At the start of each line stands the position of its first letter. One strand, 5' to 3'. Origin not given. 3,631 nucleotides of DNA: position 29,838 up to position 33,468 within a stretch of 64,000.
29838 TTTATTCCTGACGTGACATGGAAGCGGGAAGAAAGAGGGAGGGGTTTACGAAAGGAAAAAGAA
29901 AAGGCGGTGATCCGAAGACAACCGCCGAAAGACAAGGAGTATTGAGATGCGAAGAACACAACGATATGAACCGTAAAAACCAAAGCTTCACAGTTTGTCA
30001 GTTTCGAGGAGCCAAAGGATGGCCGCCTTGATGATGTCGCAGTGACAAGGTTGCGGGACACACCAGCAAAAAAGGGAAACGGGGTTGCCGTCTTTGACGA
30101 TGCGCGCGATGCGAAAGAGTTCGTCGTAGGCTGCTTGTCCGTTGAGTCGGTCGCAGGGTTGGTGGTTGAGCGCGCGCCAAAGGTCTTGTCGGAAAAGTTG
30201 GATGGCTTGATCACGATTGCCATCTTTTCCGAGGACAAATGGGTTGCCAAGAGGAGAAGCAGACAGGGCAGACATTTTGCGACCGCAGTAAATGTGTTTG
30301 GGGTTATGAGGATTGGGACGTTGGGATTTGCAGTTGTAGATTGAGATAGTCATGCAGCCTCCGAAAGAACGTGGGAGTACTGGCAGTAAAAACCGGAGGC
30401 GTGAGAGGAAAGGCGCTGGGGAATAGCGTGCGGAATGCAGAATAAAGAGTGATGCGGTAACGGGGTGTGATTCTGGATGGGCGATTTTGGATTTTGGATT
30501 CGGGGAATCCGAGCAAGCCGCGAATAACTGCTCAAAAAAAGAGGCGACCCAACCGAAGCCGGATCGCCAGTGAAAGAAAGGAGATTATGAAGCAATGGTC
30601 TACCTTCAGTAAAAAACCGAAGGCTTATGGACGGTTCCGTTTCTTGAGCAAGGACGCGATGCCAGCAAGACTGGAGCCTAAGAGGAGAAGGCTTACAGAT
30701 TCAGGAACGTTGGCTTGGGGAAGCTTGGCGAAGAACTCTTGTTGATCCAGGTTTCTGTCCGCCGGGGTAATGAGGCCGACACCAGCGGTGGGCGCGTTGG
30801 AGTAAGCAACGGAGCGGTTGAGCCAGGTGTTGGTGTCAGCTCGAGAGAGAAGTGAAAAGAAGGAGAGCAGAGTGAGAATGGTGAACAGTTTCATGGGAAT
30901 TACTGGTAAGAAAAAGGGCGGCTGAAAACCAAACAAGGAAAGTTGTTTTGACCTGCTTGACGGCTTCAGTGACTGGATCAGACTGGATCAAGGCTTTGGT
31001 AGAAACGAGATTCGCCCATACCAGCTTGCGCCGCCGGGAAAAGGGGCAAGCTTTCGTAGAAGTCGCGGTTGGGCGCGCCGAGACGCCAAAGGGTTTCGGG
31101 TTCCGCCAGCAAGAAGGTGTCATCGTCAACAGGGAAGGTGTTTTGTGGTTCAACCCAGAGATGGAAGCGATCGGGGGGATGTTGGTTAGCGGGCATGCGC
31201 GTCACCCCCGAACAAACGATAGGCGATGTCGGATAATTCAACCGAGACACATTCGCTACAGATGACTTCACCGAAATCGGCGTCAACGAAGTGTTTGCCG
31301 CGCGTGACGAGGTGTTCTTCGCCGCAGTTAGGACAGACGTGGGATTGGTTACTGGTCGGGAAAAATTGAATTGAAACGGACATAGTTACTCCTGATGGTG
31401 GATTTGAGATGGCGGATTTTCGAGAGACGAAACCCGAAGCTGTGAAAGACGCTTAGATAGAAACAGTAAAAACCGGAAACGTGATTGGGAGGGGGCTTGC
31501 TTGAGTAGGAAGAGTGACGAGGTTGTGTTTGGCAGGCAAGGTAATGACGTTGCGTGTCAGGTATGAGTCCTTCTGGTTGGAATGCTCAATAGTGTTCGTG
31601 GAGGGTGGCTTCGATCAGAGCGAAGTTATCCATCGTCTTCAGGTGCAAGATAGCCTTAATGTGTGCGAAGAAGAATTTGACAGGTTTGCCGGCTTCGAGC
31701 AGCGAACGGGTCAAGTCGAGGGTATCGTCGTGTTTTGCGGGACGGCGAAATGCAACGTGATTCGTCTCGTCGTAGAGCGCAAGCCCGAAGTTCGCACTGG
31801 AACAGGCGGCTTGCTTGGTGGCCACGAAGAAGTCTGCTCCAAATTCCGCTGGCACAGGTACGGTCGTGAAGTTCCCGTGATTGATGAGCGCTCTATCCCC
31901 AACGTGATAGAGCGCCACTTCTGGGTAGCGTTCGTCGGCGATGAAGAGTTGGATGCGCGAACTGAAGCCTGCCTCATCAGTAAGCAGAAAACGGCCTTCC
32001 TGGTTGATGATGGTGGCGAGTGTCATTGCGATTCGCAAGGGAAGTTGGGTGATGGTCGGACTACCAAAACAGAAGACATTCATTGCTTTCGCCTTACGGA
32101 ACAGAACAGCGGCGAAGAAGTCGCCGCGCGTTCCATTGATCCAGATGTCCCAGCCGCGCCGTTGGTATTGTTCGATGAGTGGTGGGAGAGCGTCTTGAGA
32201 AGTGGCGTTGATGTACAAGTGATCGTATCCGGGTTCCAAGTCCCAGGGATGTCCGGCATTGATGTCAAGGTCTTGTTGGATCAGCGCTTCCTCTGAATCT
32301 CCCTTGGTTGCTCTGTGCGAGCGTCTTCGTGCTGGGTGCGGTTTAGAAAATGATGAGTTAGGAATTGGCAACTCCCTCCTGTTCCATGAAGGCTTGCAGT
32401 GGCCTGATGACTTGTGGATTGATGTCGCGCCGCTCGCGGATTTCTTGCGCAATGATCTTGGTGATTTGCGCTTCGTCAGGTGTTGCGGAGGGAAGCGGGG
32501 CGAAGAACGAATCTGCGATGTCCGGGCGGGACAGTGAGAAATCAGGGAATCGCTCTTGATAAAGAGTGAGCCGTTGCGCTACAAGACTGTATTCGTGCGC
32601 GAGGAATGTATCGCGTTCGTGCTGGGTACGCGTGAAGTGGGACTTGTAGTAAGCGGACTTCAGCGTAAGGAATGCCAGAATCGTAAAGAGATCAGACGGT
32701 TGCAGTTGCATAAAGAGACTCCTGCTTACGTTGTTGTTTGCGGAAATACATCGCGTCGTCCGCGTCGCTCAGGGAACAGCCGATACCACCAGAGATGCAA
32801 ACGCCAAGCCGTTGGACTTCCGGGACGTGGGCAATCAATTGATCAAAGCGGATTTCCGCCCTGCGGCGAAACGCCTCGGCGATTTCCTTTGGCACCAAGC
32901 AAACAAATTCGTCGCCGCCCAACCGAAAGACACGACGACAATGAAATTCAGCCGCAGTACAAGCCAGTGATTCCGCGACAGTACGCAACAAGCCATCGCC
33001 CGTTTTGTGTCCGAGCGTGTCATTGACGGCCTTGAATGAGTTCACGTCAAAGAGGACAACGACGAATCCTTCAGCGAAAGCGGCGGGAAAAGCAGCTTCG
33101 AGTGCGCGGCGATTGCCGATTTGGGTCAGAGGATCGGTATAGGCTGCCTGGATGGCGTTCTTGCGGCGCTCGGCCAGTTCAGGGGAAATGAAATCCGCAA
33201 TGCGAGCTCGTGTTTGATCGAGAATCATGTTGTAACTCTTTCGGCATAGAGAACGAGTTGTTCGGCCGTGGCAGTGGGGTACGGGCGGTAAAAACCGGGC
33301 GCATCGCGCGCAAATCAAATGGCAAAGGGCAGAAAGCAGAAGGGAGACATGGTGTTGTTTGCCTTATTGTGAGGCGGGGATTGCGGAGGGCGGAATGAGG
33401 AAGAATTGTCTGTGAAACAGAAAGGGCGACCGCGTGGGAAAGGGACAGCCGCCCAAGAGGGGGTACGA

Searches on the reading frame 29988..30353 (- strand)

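Call 66: search_protein_families(library=pfam, proteins=[window:29988-30353:-], max_evalue=10)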
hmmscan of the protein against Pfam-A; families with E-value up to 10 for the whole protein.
window:29988-30353:- (121 aa): 2 families
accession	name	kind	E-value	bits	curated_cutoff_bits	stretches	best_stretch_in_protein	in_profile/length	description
PF14216.11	DUF4326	-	9.8e-18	65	25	1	15-109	7-81/82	Domain of unknown function (DUF4326)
PF13176.12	TPR_7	-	0.18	12.4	27.9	1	43-61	11-29/36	Tetratricopeptide repeat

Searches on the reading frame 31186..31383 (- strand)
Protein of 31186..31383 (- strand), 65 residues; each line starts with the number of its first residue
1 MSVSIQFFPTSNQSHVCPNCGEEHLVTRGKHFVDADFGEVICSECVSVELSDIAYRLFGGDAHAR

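Call 66: search_protein_families(library=pfam, proteins=[window:31186-31383:-], max_evalue=10)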
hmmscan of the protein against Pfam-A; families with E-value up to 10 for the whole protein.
window:31186-31383:- (65 aa): 22 families
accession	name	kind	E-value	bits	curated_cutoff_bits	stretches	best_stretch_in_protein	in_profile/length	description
PF08271.17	Zn_Ribbon_TF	-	1.9e-05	24.6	29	1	16-48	2-28/43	TFIIB zinc-binding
PF01363.27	FYVE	-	0.0045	17.5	27.8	1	12-52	6-45/67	FYVE zinc finger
PF12760.12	Zn_ribbon_IS1595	-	0.0074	16.7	25.4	1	13-45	17-43/46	Transposase zinc-ribbon domain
PF07754.17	HVO_2753_ZBP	-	0.013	15.7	33.2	1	13-25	15-27/46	Small zinc finger protein HVO_2753-like, Zn-binding pocket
PF19134.6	DUF5817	-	0.017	15.5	31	1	12-36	19-43/57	Domain of unknown function (DUF5817)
PF06906.16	DUF1272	-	0.021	15.3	25.3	1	14-28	41-54/57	Protein of unknown function (DUF1272)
PF14354.12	Lar_restr_allev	-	0.022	15.4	28.6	1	16-47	5-33/58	Restriction alleviation protein Lar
PF09723.15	Zn_ribbon_8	-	0.031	14.7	34.4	1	10-25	23-37/41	Zinc ribbon domain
PF24463.1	DUF7577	-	0.058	13.5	28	1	14-23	2-11/27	Domain of unknown function (DUF7577)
PF01396.24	Zn_ribbon_Top1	-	0.069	13.4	32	1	16-31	3-17/39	Topoisomerase DNA binding C4 zinc finger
PF03691.19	UPF0167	-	0.075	13.3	25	1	12-47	18-53/174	Uncharacterised protein family (UPF0167)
PF07503.17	zf-HYPF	-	0.077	13.3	23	0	17-21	24-28/34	HypF finger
PF13248.11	Zn_ribbon_3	-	0.094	12.7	27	1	17-24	5-11/26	zinc-ribbon domain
PF13240.11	Zn_Ribbon_1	-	0.13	12.6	25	1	17-24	2-9/23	zinc-ribbon domain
PF00643.29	zf-B_box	-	0.16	12.6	24.1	1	13-25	22-35/42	B-box zinc finger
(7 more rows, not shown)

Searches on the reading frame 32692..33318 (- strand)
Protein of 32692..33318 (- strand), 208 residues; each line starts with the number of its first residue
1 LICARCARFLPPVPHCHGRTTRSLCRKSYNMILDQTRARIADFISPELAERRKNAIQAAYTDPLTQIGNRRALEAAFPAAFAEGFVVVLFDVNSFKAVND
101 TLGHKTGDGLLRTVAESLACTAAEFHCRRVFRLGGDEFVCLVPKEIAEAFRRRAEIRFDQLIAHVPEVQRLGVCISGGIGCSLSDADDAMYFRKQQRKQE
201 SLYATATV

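Call 14: search_protein_families(library=pfam, proteins=[window:32692-33318:-], max_evalue=0.1)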
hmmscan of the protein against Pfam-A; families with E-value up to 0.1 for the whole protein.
window:32692-33318:- (208 aa): 1 family
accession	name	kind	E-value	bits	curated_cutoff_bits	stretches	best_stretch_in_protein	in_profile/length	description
PF00990.26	GGDEF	-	4.9e-22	78.8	23.8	1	59-197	1-158/161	Diguanylate cyclase, GGDEF domain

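Call 15: search_protein_families(library=phrogs, proteins=[window:32692-33318:-], max_evalue=0.1)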
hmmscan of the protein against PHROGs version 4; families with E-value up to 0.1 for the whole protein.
window:32692-33318:- (208 aa): 8 families
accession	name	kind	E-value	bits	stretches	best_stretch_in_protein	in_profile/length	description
phrog_5594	-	unknown function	8.4e-32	111.8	1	27-201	320-513/528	-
phrog_14602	-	unknown function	1.1e-19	71.6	1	35-199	154-332/336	-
phrog_9661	-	unknown function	1.7e-16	61.4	1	56-196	113-267/274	-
phrog_11823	-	unknown function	3.3e-16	59.8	1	41-187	246-394/693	-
phrog_8342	-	unknown function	5e-10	39.8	1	54-141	243-333/407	-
phrog_26035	-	unknown function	9.3e-10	39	1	51-147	290-386/446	-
phrog_34213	-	unknown function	4.9e-06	26.8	1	58-144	302-389/472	-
phrog_10776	-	unknown function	0.0017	17.8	1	58-144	320-410/674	-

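Call 53: find_homologous_proteins(query=window:32692-33243:-, max_evalue=1e-20)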
Query window:32692-33243:- (183 aa): 4 proteins with E <= 1e-20 among 435 candidates.
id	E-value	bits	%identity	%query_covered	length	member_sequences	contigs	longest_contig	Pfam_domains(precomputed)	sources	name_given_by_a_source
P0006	1.1e-108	379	98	97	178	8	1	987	PF00990.27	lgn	-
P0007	4.7e-78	279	76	92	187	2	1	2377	PF00990.27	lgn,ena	-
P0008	1.2e-71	258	66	97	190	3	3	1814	PF00990.27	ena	-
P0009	1.7e-67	245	67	93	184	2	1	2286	PF00990.27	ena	-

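Call 54: find_encoding_contigs(protein=P0007, flank=10000)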
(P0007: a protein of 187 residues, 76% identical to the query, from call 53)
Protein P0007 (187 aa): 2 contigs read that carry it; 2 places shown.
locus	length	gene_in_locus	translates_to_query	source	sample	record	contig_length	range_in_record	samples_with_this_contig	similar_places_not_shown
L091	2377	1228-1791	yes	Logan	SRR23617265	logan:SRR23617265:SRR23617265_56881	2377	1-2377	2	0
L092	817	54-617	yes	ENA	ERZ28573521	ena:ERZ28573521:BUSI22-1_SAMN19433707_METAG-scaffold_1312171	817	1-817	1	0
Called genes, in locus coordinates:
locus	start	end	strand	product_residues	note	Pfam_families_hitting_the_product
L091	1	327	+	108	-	?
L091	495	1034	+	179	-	-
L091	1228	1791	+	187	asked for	PF00990:GGDEF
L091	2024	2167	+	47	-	-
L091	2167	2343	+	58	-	-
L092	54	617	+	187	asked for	PF00990:GGDEF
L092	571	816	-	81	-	?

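Call 55: find_encoding_contigs(protein=P0008, flank=10000)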
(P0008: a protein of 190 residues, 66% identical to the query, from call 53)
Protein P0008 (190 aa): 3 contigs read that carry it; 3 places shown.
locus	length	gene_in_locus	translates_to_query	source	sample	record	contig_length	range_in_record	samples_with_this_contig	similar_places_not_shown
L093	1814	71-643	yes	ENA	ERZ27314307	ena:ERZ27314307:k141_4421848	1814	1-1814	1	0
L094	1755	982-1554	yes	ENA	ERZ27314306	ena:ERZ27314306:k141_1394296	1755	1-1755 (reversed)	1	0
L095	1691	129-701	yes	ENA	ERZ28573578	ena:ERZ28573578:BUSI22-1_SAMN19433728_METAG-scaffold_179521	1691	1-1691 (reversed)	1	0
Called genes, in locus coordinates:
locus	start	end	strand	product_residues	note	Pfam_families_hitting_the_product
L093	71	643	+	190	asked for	PF00990:GGDEF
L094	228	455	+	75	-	-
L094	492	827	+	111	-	PF14216:DUF4326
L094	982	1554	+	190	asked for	PF00990:GGDEF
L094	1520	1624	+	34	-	-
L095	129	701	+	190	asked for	PF00990:GGDEF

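Call 56: find_encoding_contigs(protein=P0009, flank=10000)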
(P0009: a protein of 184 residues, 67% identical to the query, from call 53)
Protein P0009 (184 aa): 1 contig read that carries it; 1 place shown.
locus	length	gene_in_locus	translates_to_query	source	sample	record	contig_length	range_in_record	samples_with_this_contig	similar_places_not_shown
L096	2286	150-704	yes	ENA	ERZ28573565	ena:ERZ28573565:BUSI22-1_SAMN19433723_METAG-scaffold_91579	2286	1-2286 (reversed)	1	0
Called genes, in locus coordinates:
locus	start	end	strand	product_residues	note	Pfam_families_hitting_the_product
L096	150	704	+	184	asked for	PF00990:GGDEF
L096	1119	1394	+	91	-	-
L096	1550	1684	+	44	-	-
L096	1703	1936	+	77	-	-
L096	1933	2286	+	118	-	?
